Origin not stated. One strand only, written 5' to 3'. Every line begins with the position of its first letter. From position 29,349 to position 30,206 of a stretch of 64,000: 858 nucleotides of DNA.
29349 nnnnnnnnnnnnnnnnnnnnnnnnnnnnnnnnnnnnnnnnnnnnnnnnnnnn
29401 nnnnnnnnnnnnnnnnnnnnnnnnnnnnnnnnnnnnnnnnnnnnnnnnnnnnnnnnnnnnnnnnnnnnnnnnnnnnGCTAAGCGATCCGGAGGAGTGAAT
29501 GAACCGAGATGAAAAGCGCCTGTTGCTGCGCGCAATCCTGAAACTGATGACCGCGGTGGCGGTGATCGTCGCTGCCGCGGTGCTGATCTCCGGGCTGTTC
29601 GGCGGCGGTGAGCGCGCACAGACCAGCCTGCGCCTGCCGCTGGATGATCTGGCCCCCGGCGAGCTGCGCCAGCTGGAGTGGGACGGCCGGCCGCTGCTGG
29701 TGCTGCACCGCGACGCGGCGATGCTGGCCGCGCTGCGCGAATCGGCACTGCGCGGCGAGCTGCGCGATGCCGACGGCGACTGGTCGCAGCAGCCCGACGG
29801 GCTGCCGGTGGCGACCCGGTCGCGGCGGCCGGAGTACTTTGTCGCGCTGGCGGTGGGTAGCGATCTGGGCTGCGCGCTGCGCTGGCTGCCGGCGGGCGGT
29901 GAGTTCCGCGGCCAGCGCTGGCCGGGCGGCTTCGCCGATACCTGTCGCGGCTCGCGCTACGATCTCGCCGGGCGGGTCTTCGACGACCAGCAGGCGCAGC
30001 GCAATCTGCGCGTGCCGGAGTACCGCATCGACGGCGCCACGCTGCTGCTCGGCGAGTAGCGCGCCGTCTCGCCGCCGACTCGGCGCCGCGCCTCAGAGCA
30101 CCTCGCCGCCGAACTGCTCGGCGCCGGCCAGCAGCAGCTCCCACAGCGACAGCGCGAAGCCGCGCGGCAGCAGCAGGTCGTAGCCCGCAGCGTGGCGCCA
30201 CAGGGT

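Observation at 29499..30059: Rieske bc1-type iron-sulfur protein paralogue that has lost all four [2Fe-2S] ligands but kept the disulfide cysteines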

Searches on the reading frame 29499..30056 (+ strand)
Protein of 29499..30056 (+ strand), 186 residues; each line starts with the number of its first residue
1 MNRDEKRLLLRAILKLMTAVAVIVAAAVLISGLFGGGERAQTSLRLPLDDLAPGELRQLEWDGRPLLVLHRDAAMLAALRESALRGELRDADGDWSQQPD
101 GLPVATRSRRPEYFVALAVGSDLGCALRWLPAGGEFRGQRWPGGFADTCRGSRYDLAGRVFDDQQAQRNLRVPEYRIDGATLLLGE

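Call 3: search_protein_families(library=pfam, proteins=[window:29499-30056:+], max_evalue=10)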
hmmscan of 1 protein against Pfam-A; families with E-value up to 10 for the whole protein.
window:29499-30056:+ (186 aa): 0 families
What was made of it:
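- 29499..30059 (+): CDS of the ligand-less bc1-type Rieske paralogue (186 aa plus stop). There is no Pfam hit (call 3).
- On Cytochrome bc1 Rieske iron-sulfur subunit (PetA; TIGR01416 / PF00355): There is no Pfam family even at E<=10 (call 3).
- Closest known: NirD-type Rieske-like domains. Different: No sequence match was detected (call 3).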

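Call 4: search_protein_families(library=ncbifam, proteins=[window:29499-30056:+], max_evalue=10)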
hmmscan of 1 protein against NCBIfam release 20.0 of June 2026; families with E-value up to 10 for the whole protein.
window:29499-30056:+ (186 aa): 1 family
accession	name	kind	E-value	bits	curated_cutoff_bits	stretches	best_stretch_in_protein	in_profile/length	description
TIGR01416.1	Rieske_proteo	equivalog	1.7e-23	83.5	97.4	1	6-181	3-171/176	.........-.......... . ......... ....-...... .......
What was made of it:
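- On Cytochrome bc1 Rieske iron-sulfur subunit (PetA; TIGR01416 / PF00355): TIGR01416 scores 83.5 bits against a cut-off of 97.4 (call 4).
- There is no Pfam hit, and the NCBIfam score is below the cut-off (calls 3, 4).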

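Call 5: search_solved_structures(query=window:29499-30056:+, max_evalue=10, show_alignments=3)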
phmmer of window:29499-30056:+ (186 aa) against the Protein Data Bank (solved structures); distinct sequences matched with E-value up to 10: 59.
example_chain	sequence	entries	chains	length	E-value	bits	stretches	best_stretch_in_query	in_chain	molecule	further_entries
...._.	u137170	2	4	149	2.6e-25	92.4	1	48-186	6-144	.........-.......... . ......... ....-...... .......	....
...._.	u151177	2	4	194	7.3e-25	90.9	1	5-180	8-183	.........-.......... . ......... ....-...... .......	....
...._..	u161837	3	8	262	7.2e-12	48.5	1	24-181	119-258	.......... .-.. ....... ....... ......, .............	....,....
3cwb_E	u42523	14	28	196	1.2e-09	41.2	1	12-183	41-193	MITOCHONDRIAL UBIQUINOL-CYTOCHROME C REDUCTASE IRON-SULFUR PROTEIN | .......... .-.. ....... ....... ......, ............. | CYTOCHROME B-C1 COMPLEX SUBUNIT 5, 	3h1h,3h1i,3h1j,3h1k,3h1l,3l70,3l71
1bcc_E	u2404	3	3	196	3.6e-09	39.7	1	9-178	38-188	UBIQUINOL CYTOCHROME C OXIDOREDUCTASE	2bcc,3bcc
7rja_C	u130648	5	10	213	3.7e-09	39.7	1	29-185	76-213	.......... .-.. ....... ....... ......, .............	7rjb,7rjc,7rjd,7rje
8iog_C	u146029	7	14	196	4e-09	39.6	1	17-181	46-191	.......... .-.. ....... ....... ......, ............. | Rieske domain-containing protein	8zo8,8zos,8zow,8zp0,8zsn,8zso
5j4z_AE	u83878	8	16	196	4.8e-09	39.3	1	27-178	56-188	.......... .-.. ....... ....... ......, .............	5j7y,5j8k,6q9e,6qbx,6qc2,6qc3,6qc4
8bel_D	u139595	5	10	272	5.1e-09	39.2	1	34-177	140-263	Cytochrome b-c1 complex subunit Rieske-1, mitochondrial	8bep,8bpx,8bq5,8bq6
8zno_E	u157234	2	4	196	5.4e-09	39.1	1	39-177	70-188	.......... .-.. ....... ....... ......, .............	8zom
1be3_E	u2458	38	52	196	5.4e-09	39.1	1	28-178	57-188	CYTOCHROME BC1 COMPLEX | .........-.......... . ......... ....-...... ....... | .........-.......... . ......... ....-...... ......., MITOCHONDRIAL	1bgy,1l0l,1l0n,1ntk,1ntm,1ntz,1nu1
7o37_E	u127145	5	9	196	7.8e-09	38.6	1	28-178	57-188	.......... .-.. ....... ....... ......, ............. | Cytochrome b-c1 complex subunit 9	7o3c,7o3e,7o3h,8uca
9fq7_3H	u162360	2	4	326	8.1e-09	38.6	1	42-185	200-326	Ubiquinol-cytochrome c reductase, iron-sulfur subunit, putative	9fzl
1rie_A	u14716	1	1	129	9.8e-09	38.3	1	41-179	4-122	RIESKE IRON-SULFUR PROTEIN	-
8ugj_3E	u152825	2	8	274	1.1e-08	38.1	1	18-181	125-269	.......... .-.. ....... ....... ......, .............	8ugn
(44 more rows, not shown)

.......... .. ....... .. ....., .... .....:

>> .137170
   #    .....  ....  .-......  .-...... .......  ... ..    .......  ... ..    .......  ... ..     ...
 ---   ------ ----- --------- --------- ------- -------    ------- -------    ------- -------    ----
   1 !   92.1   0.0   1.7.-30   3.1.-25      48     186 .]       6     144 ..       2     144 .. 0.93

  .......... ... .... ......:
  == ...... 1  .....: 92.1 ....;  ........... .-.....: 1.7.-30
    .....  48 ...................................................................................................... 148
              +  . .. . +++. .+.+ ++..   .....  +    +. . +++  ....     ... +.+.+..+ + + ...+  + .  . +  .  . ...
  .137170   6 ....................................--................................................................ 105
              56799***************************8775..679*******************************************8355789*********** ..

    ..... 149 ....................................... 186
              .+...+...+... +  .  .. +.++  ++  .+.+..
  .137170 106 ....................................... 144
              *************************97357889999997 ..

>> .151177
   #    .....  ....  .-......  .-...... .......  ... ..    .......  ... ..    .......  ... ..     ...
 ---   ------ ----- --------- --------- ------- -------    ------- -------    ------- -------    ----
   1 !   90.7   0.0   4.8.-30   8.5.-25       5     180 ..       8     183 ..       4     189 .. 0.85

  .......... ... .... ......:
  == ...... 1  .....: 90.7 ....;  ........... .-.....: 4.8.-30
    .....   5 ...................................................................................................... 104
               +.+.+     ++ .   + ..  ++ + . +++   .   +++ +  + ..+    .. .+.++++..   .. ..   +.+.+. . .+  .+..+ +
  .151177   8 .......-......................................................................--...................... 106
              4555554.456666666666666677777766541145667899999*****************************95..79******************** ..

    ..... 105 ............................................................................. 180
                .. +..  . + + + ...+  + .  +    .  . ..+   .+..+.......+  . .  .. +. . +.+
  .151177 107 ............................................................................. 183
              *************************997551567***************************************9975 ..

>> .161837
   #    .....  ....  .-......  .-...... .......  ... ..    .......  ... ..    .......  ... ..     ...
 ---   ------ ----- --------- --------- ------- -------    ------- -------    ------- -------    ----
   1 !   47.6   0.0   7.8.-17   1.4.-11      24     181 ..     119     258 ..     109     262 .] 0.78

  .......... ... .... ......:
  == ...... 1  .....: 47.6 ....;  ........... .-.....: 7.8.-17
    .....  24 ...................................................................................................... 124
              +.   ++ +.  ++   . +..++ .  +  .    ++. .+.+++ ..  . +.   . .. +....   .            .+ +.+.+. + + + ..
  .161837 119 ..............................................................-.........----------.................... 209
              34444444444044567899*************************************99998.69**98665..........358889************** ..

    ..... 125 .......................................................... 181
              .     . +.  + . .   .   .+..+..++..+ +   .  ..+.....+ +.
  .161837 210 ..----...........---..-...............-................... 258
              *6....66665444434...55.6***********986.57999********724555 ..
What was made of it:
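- Checked: The phmmer alignments to PDB bc1 Rieske chains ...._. (E 2.6e-25) and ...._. (E 7.3e-25) put GSDLGC opposite CTHLGC and DTCRGS opposite CPCHGS at high posterior probability (call 5).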

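Call 6: find_homologous_proteins(query=window:29499-30056:+, max_evalue=0.001)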
Query window:29499-30056:+ (186 aa): 1042 proteins with E <= 0.001 among 5002 candidates; the best 120 are listed.
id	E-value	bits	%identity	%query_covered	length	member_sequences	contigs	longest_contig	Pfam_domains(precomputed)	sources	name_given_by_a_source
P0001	1.0e-114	399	99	100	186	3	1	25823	-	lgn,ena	-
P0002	9.8e-95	333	82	100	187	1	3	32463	-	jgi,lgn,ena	-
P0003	2.3e-68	247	64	100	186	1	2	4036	-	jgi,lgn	jgi:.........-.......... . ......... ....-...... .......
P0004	2.8e-66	241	61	96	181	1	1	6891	-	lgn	-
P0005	2.0e-44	169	49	97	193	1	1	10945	-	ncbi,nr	ncbi:MAG: ubiquinol-cytochrome C reductase, iron-sulfur subunit [Gammaproteobacteria bacterium]|nr:u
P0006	2.7e-42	162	47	97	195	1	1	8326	-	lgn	-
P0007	1.2e-41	160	47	97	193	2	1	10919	-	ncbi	-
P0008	2.7e-41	159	49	76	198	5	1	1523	-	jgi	-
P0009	3.6e-41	159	50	81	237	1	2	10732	-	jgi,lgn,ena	-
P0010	1.5e-40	157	48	93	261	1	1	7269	-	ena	-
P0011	3.2e-40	156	52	76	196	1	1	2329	-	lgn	-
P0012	5.2e-40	155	51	81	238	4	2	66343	-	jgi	-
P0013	2.0e-39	153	46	76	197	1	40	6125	-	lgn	-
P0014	3.0e-39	153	48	81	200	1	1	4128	-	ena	-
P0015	3.1e-39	153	49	81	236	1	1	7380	-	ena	-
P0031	9.9e-30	122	42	97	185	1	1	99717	-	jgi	jgi:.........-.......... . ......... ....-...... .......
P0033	1.6e-29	121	42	98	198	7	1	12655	PF10399.15,PF00355.33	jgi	jgi:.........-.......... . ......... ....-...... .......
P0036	2.9e-28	117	44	88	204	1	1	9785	PF10399.15,PF00355.33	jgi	jgi:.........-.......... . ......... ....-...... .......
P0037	3.9e-28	116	43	97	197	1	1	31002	PF00355.33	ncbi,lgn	ncbi:MAG: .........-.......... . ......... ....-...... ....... [Pseudomonadota bacterium]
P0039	5.2e-28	116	43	98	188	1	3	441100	PF00355.33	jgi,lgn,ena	-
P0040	1.2e-27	115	44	87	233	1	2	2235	PF00355.33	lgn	-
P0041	1.2e-27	115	46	77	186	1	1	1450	PF10399.15,PF00355.33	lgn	-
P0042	3.6e-27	113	39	99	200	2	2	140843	PF10399.15,PF00355.33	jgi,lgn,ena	jgi:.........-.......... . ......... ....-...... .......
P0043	5.7e-27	113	47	72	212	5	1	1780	PF00355.33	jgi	jgi:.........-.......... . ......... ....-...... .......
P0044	9.0e-27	112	47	74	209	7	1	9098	PF00355.33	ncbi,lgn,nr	ncbi:MAG: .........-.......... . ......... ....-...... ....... [Proteobacteria bacterium]|nr:ubiquin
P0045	1.1e-26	112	47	74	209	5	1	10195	PF00355.33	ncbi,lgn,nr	ncbi:MAG: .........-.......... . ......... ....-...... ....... [Proteobacteria bacterium]|nr:ubiquin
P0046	1.2e-26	111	42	82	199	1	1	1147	PF10399.15,PF00355.33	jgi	jgi:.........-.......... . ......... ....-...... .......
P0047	1.2e-26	111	40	97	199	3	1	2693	PF10399.15,PF00355.33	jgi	jgi:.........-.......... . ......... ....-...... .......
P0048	1.8e-26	111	36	92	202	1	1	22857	PF10399.15,PF00355.33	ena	-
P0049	2.6e-26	110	47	72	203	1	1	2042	PF10399.15,PF00355.33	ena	-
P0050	2.7e-26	110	38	96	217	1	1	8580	PF00355.33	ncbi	-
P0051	5.9e-26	109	42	80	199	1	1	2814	PF10399.15,PF00355.33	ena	-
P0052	6.2e-26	109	42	91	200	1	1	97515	PF10399.15,PF00355.33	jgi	jgi:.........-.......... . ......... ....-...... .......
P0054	7.7e-26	109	39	82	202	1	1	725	PF00355.33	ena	-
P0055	8.7e-26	109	38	100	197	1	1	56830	PF10399.15,PF00355.33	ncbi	-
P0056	9.2e-26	109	44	73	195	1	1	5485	PF10399.15,PF00355.33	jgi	-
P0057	9.6e-26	109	38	97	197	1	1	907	PF10399.15,PF00355.33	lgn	-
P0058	1.1e-25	108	49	63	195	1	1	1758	PF10399.15,PF00355.33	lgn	-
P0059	1.2e-25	108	45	69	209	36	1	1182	PF10399.15,PF00355.33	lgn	-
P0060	1.3e-25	108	39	80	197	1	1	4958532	PF10399.15,PF00355.33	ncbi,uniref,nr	ncbi:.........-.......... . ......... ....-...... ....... [Azoarcus sp. L1K30]|uniref:ubiquinol-cyto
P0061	1.3e-25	108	46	73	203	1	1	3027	PF00355.33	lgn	-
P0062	1.3e-25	108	44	69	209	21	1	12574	PF10399.15,PF00355.33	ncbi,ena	-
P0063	1.4e-25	108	47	73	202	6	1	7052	PF10399.15,PF00355.33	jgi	jgi:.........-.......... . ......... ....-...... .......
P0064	1.6e-25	108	46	72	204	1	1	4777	PF10399.15,PF00355.33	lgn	-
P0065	2.0e-25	107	39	80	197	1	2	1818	PF10399.15,PF00355.33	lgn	-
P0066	2.2e-25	107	40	98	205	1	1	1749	PF00355.33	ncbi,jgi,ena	jgi:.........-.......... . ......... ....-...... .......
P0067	2.3e-25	107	44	74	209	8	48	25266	PF10399.15,PF00355.33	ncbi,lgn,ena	-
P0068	2.4e-25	107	39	80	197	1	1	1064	PF10399.15,PF00355.33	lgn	-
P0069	2.9e-25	107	45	74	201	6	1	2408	PF00355.33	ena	-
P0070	3.1e-25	107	40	96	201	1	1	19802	PF00355.33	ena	-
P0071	3.8e-25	107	44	73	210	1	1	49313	PF00355.33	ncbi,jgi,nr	ncbi:MAG: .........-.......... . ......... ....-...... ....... [Rhodocyclaceae bacterium]|jgi:ubiqui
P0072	3.8e-25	107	44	69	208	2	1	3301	PF10399.15,PF00355.33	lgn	-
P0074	4.4e-25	106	45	73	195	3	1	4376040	PF10399.15,PF00355.33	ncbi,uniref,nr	ncbi:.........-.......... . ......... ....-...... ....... [Azoarcus olearius]|uniref:Ubiquinol-cytoc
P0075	4.6e-25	106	42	88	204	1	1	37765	PF10399.15,PF00355.33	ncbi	ncbi:MAG: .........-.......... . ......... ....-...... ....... [Massilia sp.]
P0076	4.7e-25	106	36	97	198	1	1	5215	PF10399.15,PF00355.33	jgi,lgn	-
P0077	4.9e-25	106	37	97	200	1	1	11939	PF10399.15,PF00355.33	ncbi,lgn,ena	-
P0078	5.4e-25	106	39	82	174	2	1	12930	PF00355.33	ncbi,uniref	ncbi:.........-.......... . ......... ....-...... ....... [Propionivibrio sp.]|uniref:ubiquinol-cyto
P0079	5.5e-25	106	44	69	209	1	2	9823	PF10399.15,PF00355.33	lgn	-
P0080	5.6e-25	106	43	88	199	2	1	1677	PF10399.15,PF00355.33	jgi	jgi:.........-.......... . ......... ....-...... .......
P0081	5.8e-25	106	45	75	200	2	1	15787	PF00355.33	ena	-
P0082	5.9e-25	106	43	88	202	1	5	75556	PF10399.15,PF00355.33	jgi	jgi:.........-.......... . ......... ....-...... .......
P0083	5.9e-25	106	35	97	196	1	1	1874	PF10399.15,PF00355.33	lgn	-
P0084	5.9e-25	106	39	98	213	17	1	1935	PF00355.33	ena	-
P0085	6.1e-25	106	43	74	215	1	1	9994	PF10399.15,PF00355.33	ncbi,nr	ncbi:MAG: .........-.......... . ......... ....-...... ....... [Zoogloea sp.]|nr:ubiquinol-cytochrom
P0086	6.7e-25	106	43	75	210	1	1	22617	PF10399.15,PF00355.33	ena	-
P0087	6.7e-25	106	42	75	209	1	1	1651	PF10399.15,PF00355.33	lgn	-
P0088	9.5e-25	105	44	72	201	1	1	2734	PF00355.33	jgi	jgi:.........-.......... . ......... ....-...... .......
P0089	1.0e-24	105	45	73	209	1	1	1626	PF10399.15,PF00355.33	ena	-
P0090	1.3e-24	105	42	75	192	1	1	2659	PF00355.33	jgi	jgi:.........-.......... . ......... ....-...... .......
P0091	1.4e-24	105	43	79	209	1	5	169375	PF00355.33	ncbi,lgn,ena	-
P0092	1.4e-24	105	44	72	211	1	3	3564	PF00355.33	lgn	-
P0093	1.4e-24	105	38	80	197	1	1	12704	PF10399.15,PF00355.33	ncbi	-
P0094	1.5e-24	105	43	69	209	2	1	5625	PF10399.15,PF00355.33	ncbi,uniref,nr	ncbi:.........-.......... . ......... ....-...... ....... [Thauera aminoaromatica]|uniref:Ubiquinol-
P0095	1.5e-24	105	40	75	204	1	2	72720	PF10399.15,PF00355.33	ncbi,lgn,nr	ncbi:MAG: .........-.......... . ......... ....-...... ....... [Betaproteobacteria bacterium]|nr:ubi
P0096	1.5e-24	105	43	69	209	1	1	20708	PF10399.15,PF00355.33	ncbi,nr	ncbi:MAG: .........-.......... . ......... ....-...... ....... [Zoogloea sp.]|nr:ubiquinol-cytochrom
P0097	1.6e-24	105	44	73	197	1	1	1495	PF00355.33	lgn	-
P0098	1.7e-24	104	36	100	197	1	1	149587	PF10399.15,PF00355.33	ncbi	-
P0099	2.0e-24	104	42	75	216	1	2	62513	PF00355.33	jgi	jgi:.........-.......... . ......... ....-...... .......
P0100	2.1e-24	104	43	73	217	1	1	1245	PF10399.15,PF00355.33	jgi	jgi:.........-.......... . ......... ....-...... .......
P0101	2.1e-24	104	41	74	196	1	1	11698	PF10399.15,PF00355.33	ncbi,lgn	-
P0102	2.1e-24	104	40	74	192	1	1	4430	PF10399.15,PF00355.33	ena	-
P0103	2.1e-24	104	40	100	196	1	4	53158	-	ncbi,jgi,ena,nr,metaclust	ncbi:MAG: hypothetical protein AMJ69_11210 [Gammaproteobacteria bacterium SG8_47]|nr:MAG: hypothetic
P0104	2.4e-24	104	38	82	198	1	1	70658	PF10399.15,PF00355.33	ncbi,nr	ncbi:MAG: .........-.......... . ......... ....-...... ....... [Rhodocyclaceae bacterium]|nr:ubiquin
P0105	2.4e-24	104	46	71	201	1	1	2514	PF10399.15,PF00355.33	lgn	-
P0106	2.6e-24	104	42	74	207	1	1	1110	PF10399.15,PF00355.33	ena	-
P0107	2.7e-24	104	37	98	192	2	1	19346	PF10399.15,PF00355.33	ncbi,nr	ncbi:MAG: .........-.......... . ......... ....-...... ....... [Rhodocyclales bacterium]|nr:ubiquino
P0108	2.9e-24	104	41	80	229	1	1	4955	PF00355.33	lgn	-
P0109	2.9e-24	104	45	69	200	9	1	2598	PF00355.33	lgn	-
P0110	3.0e-24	104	44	75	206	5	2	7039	PF00355.33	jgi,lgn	-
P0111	3.0e-24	104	44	70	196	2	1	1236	PF00355.33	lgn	-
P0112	3.1e-24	104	38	90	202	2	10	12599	PF10399.15,PF00355.33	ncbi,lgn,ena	-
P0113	3.2e-24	104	37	98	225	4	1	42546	PF10399.15,PF00355.33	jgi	-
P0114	3.5e-24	103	41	75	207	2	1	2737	PF00355.33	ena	-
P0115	3.6e-24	103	40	98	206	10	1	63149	PF10399.15,PF00355.33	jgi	jgi:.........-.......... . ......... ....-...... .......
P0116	4.0e-24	103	38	98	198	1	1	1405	PF00355.33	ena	-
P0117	4.0e-24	103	43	73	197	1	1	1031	PF10399.15,PF00355.33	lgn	-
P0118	4.0e-24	103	39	85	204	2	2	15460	PF10399.15,PF00355.33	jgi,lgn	jgi:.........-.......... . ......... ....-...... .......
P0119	4.1e-24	103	41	75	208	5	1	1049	PF10399.15,PF00355.33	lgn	-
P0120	4.2e-24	103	41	75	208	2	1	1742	PF10399.15,PF00355.33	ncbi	-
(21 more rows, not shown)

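Call 13: find_related_loci(query=A2, collection=genome_contigs, flank=10000)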
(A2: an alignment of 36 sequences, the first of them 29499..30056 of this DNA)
Query A2 (186 aa) in genome_contigs; peptide patterns used: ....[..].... (x = any residue, [..] = any of these).
599 stretches matched a pattern (row limit reached: there are more); 581 encode a relative of the query (tblastn E <= 1e-3); the best 80 are kept; 80 distinct loci.
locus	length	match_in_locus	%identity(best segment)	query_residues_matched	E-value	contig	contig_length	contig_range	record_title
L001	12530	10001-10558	45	1-185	7e-44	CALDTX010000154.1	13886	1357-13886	MAG: uncultured Granulosicoccaceae bacterium isolate L3_Bin_METABAT__160_sub_2 genome assembly, contig: c_000002086398,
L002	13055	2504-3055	44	3-185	3e-43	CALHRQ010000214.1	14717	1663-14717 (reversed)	MAG: uncultured Granulosicoccaceae bacterium isolate R2_Bin_METABAT__51_sub_1 genome assembly, contig: c_000003217034, w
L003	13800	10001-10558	45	7-186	2e-40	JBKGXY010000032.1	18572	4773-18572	MAG: Ectothiorhodospira sp. isolate C1M08_12 NODE_1611_length_18572_cov_5.096884, whole genome shotgun sequence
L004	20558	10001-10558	47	7-186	2e-40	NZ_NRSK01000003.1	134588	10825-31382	Ectothiorhodospira mobilis strain DSM 237 scaffold0003, whole genome shotgun sequence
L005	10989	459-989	46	6-186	1e-39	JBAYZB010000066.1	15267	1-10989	MAG: Gammaproteobacteria bacterium isolate SO_2017_CLC_44 scaffold_5726_c1_PH3_2017, whole genome shotgun sequence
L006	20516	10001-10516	47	15-185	2e-39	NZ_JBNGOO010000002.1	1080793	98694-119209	Granulosicoccus sp. 3-233 NODE_2_length_1080793_cov_121.071385, whole genome shotgun sequence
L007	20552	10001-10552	46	7-186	4e-39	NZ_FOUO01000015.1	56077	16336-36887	Ectothiorhodospira mobilis strain DSM 4180, whole genome shotgun sequence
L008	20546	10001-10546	43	5-185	4e-43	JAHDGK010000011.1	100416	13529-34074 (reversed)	MAG: Granulosicoccus sp. isolate MAG-44 RZ_581, whole genome shotgun sequence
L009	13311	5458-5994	43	6-186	3e-37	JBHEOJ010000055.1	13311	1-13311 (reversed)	MAG: Thioalkalivibrio sp. isolate S6_bin.29.strict S6_NODE_55, whole genome shotgun sequence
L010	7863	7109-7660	40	4-186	2e-37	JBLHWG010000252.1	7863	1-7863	MAG: Halioglobus sp. isolate 3300046534_21 Ga0491194_0025097, whole genome shotgun sequence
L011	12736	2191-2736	42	5-185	2e-40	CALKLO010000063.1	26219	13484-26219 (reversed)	MAG: uncultured Granulosicoccus sp. isolate B2_Bin_Bin_99_1 genome assembly, contig: c_000000462753, whole genome shotgu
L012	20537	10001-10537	44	6-186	5e-37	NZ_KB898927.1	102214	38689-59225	Thioalkalivibrio sulfidiphilus strain ALJ17 D580DRAFT_scaffold00007.7, whole genome shotgun sequence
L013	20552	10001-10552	39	4-185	4e-36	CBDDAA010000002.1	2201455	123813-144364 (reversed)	MAG: Granulosicoccaceae bacterium isolate 212068ec-03f6-4731-bd46-ab028424148a genome assembly, contig: contig_2, whole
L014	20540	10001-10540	39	1-183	2e-36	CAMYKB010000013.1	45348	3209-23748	MAG: uncultured Gammaproteobacteria bacterium isolate ES_M_Gamma_082 genome assembly, contig: scaffold_508, whole genome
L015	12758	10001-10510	46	10-185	2e-35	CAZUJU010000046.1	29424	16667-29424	MAG TPA_asm: uncultured Thiotrichales bacterium isolate SRP072547_co1_8 genome assembly, contig: NODE_2007_length_29424_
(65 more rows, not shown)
